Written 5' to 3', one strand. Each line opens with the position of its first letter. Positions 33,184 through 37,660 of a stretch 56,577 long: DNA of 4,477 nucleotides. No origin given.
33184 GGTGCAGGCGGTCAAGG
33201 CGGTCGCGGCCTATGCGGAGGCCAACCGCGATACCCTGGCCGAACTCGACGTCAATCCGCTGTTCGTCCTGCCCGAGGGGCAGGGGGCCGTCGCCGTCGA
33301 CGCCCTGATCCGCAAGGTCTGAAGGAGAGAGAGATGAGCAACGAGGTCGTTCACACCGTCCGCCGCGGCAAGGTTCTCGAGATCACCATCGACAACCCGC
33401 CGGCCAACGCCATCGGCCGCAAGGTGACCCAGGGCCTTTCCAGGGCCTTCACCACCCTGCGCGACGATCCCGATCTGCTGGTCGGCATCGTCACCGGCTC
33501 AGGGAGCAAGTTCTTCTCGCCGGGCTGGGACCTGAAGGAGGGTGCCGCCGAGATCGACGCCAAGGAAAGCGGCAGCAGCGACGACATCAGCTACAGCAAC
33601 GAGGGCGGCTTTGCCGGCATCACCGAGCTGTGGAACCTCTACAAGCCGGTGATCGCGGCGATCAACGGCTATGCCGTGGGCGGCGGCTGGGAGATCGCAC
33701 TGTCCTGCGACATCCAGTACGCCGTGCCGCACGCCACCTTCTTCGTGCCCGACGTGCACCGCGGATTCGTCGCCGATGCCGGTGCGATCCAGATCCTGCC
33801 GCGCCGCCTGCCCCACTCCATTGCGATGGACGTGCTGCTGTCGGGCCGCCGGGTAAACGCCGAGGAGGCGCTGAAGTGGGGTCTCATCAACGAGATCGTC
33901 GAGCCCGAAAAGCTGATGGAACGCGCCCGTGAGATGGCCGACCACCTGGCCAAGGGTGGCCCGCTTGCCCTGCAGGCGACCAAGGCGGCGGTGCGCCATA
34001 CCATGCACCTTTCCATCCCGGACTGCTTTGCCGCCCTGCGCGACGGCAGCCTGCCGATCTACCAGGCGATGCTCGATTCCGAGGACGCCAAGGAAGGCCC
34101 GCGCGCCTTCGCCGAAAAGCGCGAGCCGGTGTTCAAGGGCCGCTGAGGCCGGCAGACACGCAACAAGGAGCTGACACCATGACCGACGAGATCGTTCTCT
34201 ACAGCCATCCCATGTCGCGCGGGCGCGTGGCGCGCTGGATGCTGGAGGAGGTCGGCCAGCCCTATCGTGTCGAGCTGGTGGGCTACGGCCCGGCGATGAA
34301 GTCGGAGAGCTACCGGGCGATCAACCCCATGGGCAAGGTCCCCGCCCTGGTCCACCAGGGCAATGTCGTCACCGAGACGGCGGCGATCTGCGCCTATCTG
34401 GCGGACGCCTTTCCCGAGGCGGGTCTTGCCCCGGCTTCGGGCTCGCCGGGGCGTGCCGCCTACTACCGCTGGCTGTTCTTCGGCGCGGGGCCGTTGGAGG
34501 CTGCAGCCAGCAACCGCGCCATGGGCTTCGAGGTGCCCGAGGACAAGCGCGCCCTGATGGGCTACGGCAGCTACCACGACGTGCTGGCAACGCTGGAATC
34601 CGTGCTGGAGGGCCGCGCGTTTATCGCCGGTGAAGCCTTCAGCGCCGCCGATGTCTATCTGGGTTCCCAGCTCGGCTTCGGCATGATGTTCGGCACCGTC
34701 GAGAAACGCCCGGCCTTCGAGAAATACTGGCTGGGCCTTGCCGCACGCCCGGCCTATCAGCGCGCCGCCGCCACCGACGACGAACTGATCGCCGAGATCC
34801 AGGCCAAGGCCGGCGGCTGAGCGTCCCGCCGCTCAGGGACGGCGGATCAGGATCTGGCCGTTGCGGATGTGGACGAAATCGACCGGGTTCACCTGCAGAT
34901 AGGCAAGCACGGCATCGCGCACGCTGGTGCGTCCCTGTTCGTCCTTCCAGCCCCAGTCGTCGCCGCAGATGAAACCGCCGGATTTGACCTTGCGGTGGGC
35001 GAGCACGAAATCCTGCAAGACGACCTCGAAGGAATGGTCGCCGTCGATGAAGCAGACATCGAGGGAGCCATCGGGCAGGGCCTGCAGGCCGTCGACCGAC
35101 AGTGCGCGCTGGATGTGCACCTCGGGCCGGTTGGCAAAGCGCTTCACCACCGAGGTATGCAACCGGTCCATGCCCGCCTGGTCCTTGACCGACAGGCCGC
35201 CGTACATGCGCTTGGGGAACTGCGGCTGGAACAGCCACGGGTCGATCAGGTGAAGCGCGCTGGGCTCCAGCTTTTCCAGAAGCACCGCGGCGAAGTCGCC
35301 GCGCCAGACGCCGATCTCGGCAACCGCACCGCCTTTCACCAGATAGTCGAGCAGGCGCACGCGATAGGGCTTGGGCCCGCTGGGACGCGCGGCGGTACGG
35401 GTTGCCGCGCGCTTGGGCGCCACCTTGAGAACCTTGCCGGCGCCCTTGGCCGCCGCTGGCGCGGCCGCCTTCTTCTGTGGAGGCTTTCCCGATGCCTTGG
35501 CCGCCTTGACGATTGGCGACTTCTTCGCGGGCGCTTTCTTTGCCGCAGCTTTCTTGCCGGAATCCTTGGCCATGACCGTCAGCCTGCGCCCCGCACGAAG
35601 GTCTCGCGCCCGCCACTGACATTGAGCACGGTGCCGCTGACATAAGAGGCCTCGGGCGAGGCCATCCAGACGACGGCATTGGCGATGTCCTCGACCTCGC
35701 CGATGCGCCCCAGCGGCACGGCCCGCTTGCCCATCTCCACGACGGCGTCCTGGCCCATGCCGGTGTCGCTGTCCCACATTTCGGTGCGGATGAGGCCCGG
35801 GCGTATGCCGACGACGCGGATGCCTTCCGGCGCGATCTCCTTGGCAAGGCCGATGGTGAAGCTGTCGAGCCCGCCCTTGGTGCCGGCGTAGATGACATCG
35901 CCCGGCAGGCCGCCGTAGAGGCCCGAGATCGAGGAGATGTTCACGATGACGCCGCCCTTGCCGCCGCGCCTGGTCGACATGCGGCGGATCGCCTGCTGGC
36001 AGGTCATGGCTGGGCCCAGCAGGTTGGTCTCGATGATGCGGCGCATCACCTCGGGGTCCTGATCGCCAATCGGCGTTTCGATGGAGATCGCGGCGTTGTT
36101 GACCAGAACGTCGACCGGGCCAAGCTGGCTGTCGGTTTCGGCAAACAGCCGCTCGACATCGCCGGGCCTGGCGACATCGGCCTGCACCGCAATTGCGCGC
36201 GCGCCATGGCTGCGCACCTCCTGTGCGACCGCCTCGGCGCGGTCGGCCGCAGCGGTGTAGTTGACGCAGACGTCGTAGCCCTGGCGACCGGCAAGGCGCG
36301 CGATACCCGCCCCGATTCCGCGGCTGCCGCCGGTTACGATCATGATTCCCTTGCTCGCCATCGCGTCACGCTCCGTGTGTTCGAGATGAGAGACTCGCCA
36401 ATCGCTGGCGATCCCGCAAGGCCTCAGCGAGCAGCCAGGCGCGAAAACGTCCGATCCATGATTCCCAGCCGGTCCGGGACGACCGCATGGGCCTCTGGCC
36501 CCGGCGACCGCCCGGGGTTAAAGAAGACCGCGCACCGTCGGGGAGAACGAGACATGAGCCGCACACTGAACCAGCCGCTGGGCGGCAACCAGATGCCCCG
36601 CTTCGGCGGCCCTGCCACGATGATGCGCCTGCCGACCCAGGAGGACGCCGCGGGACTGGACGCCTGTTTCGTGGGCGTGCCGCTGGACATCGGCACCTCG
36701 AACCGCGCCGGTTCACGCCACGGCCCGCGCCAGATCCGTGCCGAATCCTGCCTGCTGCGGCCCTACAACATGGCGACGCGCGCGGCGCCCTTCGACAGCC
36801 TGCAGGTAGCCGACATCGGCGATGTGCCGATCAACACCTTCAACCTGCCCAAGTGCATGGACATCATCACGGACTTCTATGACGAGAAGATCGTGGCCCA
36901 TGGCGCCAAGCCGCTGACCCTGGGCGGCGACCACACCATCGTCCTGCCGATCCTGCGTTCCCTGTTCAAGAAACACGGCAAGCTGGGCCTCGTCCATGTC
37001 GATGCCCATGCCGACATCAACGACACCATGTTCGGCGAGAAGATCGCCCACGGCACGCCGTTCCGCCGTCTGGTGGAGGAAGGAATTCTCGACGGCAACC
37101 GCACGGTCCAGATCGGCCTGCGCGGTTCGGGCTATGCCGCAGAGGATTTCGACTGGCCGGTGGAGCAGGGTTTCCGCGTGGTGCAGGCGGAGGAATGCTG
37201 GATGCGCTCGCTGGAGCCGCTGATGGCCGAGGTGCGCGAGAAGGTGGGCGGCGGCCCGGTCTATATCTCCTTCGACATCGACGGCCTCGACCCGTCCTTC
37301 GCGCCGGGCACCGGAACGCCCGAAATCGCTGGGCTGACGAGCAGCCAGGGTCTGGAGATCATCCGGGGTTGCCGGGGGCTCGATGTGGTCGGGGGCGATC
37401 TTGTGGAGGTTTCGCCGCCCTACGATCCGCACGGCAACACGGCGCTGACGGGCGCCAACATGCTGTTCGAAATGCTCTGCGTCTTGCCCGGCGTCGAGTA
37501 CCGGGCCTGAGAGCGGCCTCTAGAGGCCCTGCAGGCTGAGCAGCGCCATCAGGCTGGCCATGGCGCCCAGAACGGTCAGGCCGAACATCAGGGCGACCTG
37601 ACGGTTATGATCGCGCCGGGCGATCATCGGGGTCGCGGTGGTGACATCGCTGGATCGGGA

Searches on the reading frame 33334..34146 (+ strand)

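Call 78: search_protein_families(library=pfam, proteins=[window:33334-34146:+], max_evalue=0.001)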
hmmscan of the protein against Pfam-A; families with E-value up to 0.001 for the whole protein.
window:33334-34146:+ (270 aa): 2 families
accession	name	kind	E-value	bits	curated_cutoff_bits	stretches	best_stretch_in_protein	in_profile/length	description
PF00378.25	ECH_1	-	4e-59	200.4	27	1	13-269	5-250/251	Enoyl-CoA hydratase/isomerase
PF16113.10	ECH_2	-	3.8e-24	86.2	27.2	1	17-194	4-177/335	Enoyl-CoA hydratase/isomerase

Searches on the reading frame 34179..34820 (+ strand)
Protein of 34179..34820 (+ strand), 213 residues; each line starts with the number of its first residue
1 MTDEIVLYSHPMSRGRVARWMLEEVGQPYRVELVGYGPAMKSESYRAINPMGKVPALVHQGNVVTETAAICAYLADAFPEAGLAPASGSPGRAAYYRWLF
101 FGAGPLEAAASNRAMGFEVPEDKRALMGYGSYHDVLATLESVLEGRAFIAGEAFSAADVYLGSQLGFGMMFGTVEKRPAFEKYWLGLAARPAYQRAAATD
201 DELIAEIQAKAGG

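Call 36: search_protein_families(library=pfam, proteins=[window:34179-34820:+], max_evalue=0.0001)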
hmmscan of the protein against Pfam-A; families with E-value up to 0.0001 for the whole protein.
window:34179-34820:+ (213 aa): 4 families
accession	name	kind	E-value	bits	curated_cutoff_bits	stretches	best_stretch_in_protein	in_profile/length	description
PF13417.12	GST_N_3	-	3.7e-15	56.4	22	1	7-80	1-73/75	Glutathione S-transferase, N-terminal domain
PF13409.12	GST_N_2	-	4.1e-15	56.6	25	1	17-76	7-69/70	Glutathione S-transferase, N-terminal domain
PF02798.26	GST_N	-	6.6e-14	52.4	20.9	1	6-75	4-75/76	Glutathione S-transferase, N-terminal domain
PF00043.30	GST_C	-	4.8e-05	24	20.7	1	134-191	33-93/93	Glutathione S-transferase, C-terminal domain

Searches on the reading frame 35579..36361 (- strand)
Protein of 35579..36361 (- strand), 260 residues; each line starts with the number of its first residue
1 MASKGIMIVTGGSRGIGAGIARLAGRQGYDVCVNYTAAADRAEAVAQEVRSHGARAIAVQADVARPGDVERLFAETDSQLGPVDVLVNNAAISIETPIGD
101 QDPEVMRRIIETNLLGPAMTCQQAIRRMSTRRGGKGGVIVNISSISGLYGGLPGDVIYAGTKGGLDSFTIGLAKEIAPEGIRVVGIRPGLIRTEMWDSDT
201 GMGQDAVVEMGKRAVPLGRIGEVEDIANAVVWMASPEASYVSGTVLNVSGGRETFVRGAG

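Call 36: search_protein_families(library=pfam, proteins=[window:35579-36361:-], max_evalue=0.0001)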
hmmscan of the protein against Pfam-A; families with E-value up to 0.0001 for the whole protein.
window:35579-36361:- (260 aa): 4 families
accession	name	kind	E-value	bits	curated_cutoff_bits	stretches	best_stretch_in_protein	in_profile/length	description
PF13561.12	adh_short_C2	-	3.2e-54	184.5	27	1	14-251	6-234/236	Enoyl-(Acyl carrier protein) reductase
PF00106.31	adh_short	-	1.2e-49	168.9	26.6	1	6-198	2-189/195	short chain dehydrogenase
PF08659.16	KR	-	1.4e-11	45.1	22.6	1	5-169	1-160/180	KR domain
PF23441.1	SDR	-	9.7e-10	38.7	27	1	84-251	92-254/258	SDR-like rossmann domain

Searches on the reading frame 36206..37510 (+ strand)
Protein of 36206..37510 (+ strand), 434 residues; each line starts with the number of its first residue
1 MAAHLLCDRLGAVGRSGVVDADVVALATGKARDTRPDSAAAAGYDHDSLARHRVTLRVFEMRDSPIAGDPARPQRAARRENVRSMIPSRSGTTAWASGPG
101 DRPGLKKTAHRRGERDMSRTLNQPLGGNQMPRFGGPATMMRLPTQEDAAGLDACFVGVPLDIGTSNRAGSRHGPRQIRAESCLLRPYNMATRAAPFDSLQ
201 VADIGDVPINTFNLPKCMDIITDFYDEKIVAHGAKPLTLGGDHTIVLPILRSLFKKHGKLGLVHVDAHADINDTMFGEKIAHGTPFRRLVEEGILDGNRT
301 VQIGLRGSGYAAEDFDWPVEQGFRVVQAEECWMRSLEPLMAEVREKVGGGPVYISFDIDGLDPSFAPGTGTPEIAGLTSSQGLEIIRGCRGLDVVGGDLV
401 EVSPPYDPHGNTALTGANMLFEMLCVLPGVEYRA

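Call 36: search_protein_families(library=pfam, proteins=[window:36206-37510:+], max_evalue=0.0001)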
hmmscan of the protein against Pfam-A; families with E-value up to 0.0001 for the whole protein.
window:36206-37510:+ (434 aa): 1 family
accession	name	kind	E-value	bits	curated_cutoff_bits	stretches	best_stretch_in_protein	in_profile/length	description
PF00491.26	Arginase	-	2.3e-88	296.7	22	1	152-425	2-280/280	Arginase family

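Call 80: search_protein_families(library=ncbifam, proteins=[window:36206-37510:+], max_evalue=0.00001)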
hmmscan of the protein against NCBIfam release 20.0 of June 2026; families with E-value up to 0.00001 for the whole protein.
window:36206-37510:+ (434 aa): 5 families
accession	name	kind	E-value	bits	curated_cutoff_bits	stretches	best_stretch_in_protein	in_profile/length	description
NF002564.0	PRK02190.1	subfamily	3e-82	276.3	302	1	128-427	10-301/307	agmatinase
TIGR01230.1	agmatinase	equivalog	2e-59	201.5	174.3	1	143-425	8-274/275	agmatinase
TIGR01227.1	hutG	equivalog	3.1e-31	108.7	229.15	1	140-424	23-306/307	formimidoylglutamase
TIGR01229.1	rocF_arginase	equivalog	8.5e-22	77.8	227.6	2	339-412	210-281/300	arginase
NF010347.0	PRK13775.1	equivalog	9.2e-06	25.1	381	0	200-426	94-326/331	formimidoylglutamase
